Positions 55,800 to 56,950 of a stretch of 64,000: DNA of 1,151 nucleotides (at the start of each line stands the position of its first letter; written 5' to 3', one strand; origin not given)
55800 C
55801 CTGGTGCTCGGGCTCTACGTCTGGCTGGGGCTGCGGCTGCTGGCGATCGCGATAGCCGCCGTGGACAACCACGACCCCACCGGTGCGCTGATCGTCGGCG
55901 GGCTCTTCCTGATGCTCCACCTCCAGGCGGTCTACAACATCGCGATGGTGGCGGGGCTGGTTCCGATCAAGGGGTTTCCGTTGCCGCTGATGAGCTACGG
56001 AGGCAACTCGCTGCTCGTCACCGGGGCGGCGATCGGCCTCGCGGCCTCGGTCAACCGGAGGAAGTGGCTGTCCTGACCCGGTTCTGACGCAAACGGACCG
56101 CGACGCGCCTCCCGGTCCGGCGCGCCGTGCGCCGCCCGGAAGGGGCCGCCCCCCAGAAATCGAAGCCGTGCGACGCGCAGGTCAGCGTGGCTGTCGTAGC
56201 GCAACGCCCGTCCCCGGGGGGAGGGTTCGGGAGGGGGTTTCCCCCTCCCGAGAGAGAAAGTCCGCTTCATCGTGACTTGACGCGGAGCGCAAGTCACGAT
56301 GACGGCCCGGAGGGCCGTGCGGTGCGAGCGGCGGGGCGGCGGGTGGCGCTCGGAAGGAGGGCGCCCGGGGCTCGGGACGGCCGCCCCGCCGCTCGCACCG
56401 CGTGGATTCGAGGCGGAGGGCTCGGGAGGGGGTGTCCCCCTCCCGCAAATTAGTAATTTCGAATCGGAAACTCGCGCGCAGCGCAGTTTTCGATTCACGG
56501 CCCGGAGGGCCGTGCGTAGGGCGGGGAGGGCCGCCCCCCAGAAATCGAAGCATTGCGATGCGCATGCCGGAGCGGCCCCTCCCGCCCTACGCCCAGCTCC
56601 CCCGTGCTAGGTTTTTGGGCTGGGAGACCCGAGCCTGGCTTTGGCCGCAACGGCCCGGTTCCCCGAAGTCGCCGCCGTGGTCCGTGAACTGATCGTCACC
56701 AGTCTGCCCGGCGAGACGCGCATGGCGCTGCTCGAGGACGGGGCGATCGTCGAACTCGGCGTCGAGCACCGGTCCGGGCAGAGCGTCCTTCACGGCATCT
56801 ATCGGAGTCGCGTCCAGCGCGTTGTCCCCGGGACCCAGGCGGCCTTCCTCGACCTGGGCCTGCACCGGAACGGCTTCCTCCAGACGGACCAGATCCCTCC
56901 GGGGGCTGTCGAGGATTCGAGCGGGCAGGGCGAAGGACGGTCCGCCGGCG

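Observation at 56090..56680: Highly structured repeat array between rodA and rng: GC-perfect 9-bp-stem palindromes, paired hairpins and conserved 19- and 38-mers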

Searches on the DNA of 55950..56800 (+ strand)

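Call 8: search_rna_families(source=window, start=55950, end=56800, threshold=evalue, max_evalue=10, show_alignments=2)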
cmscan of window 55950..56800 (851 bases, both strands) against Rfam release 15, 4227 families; matches with E-value up to 10: 18.
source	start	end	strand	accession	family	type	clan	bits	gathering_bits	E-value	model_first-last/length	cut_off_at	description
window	56512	56594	-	RF01020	mir-572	Gene; miRNA;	-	29.1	80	0.034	1-90/90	no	mir-572 microRNA precursor family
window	56500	56607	-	RF03558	mir-629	Gene; miRNA;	-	27.5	72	0.041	1-83/83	no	mir-629 microRNA precursor family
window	56518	56588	-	RF03292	mir-1301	Gene; miRNA;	-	25.8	63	0.037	1-80/80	no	mir-1301 microRNA precursor family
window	56502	56605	+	RF03558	mir-629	Gene; miRNA;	-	25.8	72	0.1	1-83/83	no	mir-629 microRNA precursor family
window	56503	56595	-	RF00772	mir-328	Gene; miRNA;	-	24.8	70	0.099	1-75/75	no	mir-328 microRNA precursor family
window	56513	56593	-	RF03944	mir-935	Gene; miRNA;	-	23.8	73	0.74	1-91/91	no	mir-935 microRNA precursor family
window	56506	56600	+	RF00883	MIR820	Gene; miRNA;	-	23.5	196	0.18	1-191/191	no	MIR820 microRNA precursor family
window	56516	56590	+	RF00963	mir-642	Gene; miRNA;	-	22.4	90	0.31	1-83/83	no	mir-642 microRNA precursor family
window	56503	56601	-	RF03206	mir-3102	Gene; miRNA;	-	22.2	61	0.38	1-104/104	no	mir-3102 microRNA precursor family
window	56516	56590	+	RF03292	mir-1301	Gene; miRNA;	-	21.9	63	0.34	1-80/80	no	mir-1301 microRNA precursor family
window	56506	56600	-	RF04074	mir-1199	Gene; miRNA;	-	21.6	80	2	1-100/100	no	mir-1199 microRNA precursor family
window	56601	56665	-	RF02959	DUF3085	Cis-reg;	-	21.5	40.6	0.32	1-76/76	no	DUF3085 RNA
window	56505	56596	+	RF00879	mir-615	Gene; miRNA;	-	18.8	90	3.3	1-85/85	no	mir-615 microRNA precursor family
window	56508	56599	-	RF01918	mir-1249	Gene; miRNA;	-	18.6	83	0.56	1-75/75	no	mir-1249 microRNA precursor family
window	56517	56591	+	RF03397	mir-1234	Gene; miRNA;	-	18.5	70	3.8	1-57/57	no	mir-1234 microRNA precursor family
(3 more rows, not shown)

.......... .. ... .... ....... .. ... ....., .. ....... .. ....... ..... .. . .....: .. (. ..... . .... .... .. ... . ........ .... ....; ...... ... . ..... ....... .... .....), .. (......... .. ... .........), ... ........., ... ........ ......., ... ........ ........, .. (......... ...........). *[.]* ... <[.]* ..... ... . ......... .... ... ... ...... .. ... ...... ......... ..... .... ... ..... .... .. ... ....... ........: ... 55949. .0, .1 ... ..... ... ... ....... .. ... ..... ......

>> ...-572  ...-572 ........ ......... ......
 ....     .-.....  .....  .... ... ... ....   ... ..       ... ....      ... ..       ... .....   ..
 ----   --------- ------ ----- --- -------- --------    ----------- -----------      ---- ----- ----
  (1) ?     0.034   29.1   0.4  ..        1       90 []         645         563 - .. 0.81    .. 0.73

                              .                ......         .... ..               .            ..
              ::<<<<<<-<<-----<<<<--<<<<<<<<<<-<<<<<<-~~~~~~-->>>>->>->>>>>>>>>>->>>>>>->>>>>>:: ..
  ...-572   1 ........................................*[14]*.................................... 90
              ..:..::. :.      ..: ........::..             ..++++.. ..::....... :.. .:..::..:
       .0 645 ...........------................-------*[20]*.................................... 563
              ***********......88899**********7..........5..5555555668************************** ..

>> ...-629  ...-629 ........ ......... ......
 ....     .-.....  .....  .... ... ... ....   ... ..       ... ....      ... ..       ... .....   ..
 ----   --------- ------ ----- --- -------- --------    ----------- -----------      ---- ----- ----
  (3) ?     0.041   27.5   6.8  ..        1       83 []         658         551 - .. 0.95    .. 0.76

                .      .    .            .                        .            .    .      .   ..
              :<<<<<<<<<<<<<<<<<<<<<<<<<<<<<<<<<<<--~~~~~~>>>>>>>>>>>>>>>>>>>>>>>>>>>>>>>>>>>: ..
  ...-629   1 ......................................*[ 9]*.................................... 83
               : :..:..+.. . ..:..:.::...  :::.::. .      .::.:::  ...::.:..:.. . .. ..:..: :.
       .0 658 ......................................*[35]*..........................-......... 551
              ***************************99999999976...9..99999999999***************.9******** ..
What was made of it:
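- There is a weak rne-II hit (11.6 bits against a gathering threshold of 50, E 1.3; call 8).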

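Call 41: search_dna_similar(query=window:56090-56606:+, collection=plasmids, mode=distant, max_evalue=0.01, max_rows=15)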
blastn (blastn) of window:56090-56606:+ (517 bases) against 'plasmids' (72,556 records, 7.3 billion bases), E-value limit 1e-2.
No match.

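Call 42: search_dna_similar(query=window:56090-56606:+, collection=phages, mode=distant, max_evalue=0.01, max_rows=10)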
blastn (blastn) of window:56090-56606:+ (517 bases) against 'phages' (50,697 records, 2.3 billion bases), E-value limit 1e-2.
No match.
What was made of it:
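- Tried and rejected: blastn against plasmids and phages gave nothing (calls 41, 42).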

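Call 78: build_rna_model(alignment_id=A5, structure=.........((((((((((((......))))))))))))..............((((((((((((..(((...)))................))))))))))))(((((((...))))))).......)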
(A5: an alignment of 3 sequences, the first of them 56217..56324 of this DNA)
Model R1 built from alignment A5 (3 sequences, 128 columns); structure: as given.
model positions 108; base pairs 34; branch points 2; effective number of sequences 0.94; information 0.59 bits per position. Calibrated on 0.2 Mb of random sequence (short: E-values are rough).
structure used (alignment columns):
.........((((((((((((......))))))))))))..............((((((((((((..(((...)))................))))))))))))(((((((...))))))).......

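Call 79: search_with_rna_model(model_id=R1, sources=[window, L001, L003, L004, L005, L006, L007, L126, L127, L128, L129, L130, L131], max_evalue=10, show_alignments=6)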
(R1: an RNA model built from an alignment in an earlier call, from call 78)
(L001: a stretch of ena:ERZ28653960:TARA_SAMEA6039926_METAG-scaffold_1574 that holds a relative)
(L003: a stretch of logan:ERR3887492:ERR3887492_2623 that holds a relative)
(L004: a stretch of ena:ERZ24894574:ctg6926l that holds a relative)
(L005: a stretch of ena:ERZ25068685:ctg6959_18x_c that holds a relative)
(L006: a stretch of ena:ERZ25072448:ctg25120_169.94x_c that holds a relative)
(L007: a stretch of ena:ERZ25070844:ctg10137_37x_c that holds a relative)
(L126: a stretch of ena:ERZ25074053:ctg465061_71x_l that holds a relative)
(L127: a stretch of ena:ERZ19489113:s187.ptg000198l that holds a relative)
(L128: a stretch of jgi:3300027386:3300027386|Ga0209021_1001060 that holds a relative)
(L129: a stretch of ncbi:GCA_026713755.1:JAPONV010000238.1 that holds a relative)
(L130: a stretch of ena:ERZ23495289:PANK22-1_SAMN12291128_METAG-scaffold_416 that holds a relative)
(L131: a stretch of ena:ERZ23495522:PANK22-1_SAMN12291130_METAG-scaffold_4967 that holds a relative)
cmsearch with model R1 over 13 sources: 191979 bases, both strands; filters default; matches with E-value up to 10: 15.
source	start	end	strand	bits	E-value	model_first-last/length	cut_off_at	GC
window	56412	56519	+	115.6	4.4e-21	1-108/108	no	0.64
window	56217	56324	+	111.8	2.5e-20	1-108/108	no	0.68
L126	5894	6019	-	100.9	3.8e-18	1-108/108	no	0.67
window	56227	56251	-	20.6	0.041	11-35/108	no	0.72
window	56359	56456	-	20.5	0.045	1-108/108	no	0.76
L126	5981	6050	+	19.2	0.078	10-102/108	no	0.69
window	18227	18316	-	17.4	0.18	1-108/108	no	0.72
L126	5816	5922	+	11.7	2.5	1-108/108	no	0.69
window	8534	8589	+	10.7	4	1-108/108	no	0.73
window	56491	56593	-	10.6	4.1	1-108/108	no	0.74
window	7160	7256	+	10.6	4.2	1-108/108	no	0.73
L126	6056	6140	+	10.5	4.3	1-108/108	no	0.74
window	55235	55249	-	10.4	4.6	87-101/108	no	0.93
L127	1942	1956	-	10.4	4.6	87-101/108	no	0.93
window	18578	18641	+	9.9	5.8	1-108/108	no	0.61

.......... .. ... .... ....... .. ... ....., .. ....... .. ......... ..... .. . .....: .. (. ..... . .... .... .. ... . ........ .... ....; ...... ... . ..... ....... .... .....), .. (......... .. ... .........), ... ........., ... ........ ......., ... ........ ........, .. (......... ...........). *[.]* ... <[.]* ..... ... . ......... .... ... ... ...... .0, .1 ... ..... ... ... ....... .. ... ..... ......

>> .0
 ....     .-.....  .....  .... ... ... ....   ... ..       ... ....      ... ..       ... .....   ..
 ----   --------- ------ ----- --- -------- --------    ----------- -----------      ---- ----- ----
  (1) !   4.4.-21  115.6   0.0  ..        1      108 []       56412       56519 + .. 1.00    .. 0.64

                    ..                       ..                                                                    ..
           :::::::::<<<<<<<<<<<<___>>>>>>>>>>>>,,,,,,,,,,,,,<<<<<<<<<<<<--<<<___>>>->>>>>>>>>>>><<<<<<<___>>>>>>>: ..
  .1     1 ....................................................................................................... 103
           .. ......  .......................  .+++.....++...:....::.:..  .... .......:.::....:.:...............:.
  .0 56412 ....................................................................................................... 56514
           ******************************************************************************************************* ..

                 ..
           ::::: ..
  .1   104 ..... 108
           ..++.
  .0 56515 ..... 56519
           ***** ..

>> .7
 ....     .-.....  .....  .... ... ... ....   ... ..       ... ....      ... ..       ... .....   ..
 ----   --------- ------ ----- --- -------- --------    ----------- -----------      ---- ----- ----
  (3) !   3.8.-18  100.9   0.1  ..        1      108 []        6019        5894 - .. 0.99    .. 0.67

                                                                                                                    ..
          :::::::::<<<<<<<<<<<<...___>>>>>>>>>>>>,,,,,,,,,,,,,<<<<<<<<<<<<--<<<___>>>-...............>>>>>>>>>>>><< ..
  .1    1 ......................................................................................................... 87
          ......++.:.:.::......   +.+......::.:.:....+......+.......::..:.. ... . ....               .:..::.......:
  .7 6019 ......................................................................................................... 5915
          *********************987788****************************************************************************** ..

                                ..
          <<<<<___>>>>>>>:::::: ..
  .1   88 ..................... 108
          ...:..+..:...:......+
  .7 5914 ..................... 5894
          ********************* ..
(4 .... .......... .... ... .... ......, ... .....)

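Call 81: search_with_rna_model(model_id=R1, source=L132, max_evalue=10, filters=off, show_alignments=4)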
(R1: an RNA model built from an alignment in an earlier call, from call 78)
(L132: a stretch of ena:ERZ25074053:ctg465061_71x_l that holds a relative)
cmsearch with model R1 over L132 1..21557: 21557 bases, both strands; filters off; matches with E-value up to 10: 64.
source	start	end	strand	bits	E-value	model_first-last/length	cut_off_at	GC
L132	12894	13019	-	100.8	4.4e-19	1-108/108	no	0.67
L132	12981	13050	+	19.3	0.0086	10-102/108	no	0.69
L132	14615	14682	-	12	0.24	1-108/108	no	0.71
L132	12816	12922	+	11.7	0.28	1-108/108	no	0.69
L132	13056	13140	+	10.5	0.48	1-108/108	no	0.74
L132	13923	14025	+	9.9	0.63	1-108/108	no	0.58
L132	3873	3986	-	9.5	0.76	1-108/108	no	0.68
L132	13868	14006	-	9.2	0.88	1-108/108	no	0.64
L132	840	891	+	9.2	0.9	1-108/108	no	0.73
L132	17860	17969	+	8.8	1.1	1-108/108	no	0.71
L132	2056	2134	-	8.6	1.2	1-108/108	no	0.73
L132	10707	10751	-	8.2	1.4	1-108/108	no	0.56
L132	2839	2900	+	8.2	1.4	1-108/108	no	0.65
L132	12825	12893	-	7.6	1.8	10-36/108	no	0.67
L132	9805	9897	+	7.5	1.9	1-108/108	no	0.71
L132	1511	1563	+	7.5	2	1-108/108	no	0.77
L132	620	724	+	7.3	2.2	1-108/108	no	0.73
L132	20903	21005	-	7.1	2.3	1-108/108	no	0.72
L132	12336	12370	+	7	2.5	50-85/108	no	0.74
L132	13118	13134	-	6.8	2.7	86-102/108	no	0.94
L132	7175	7271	-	6.7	2.7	1-108/108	no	0.73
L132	15420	15533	+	6.7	2.8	1-108/108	no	0.66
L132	1202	1315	+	6.6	2.9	1-108/108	no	0.73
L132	3947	4004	+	6.6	2.9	1-108/108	no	0.71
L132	8056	8134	+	6.6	3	1-108/108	no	0.65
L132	2952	3036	-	6.4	3.2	1-108/108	no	0.65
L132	15869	15902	+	6.2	3.5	50-85/108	no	0.79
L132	2004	2101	+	6.2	3.6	1-108/108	no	0.72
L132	16789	16878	-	6.1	3.6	1-108/108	no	0.7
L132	2297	2397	-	6.1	3.8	1-108/108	no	0.66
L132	21160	21241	+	6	3.8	1-108/108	no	0.68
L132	13451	13521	-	5.8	4.2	1-108/108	no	0.63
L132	4551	4667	+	5.8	4.2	1-108/108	no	0.68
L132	4199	4294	-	5.7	4.5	1-108/108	no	0.67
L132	21243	21289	+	5.6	4.5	1-108/108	no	0.68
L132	18726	18789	+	5.4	5.1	1-108/108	no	0.67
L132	11032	11129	-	5.4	5.1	1-108/108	no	0.61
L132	10830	10909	+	5.3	5.4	1-108/108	no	0.73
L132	1741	1805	-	5.3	5.4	1-108/108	no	0.72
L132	7831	7921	+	5.2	5.5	1-108/108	no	0.7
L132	670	705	-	5.2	5.7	50-85/108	no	0.83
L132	3403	3490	+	5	6.2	1-108/108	no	0.6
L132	1351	1390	-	4.9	6.4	1-108/108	no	0.85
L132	9414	9560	+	4.9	6.5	1-108/108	no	0.66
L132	18147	18243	-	4.8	6.8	1-108/108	no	0.66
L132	13600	13698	-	4.7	6.9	1-108/108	no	0.68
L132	5199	5247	-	4.7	6.9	1-108/108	no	0.61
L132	19975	20105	-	4.7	7.1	1-108/108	no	0.73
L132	16924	17023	+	4.7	7.1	1-108/108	no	0.69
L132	19035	19137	+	4.7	7.1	1-108/108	no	0.65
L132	7198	7289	+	4.6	7.3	1-108/108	no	0.74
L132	20013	20101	+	4.6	7.3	1-108/108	no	0.71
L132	17466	17571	-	4.6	7.3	1-108/108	no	0.66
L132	13030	13054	-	4.5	7.7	11-35/108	no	0.8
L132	11893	12013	+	4.5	7.8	1-108/108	no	0.65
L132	2444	2599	+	4.5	7.8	1-108/108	no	0.69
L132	12498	12579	+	4.4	8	1-108/108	no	0.71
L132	11395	11448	+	4.2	9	1-108/108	no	0.76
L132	10987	11030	+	4.1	9.3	1-108/108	no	0.73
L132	15960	15979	-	4.1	9.4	58-77/108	no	0.65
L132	17352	17455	-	4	9.5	1-108/108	no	0.7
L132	15871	15900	-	4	9.7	11-35/108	no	0.8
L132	410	455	+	4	9.8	1-108/108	no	0.72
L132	9384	9545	-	4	9.9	1-108/108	no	0.64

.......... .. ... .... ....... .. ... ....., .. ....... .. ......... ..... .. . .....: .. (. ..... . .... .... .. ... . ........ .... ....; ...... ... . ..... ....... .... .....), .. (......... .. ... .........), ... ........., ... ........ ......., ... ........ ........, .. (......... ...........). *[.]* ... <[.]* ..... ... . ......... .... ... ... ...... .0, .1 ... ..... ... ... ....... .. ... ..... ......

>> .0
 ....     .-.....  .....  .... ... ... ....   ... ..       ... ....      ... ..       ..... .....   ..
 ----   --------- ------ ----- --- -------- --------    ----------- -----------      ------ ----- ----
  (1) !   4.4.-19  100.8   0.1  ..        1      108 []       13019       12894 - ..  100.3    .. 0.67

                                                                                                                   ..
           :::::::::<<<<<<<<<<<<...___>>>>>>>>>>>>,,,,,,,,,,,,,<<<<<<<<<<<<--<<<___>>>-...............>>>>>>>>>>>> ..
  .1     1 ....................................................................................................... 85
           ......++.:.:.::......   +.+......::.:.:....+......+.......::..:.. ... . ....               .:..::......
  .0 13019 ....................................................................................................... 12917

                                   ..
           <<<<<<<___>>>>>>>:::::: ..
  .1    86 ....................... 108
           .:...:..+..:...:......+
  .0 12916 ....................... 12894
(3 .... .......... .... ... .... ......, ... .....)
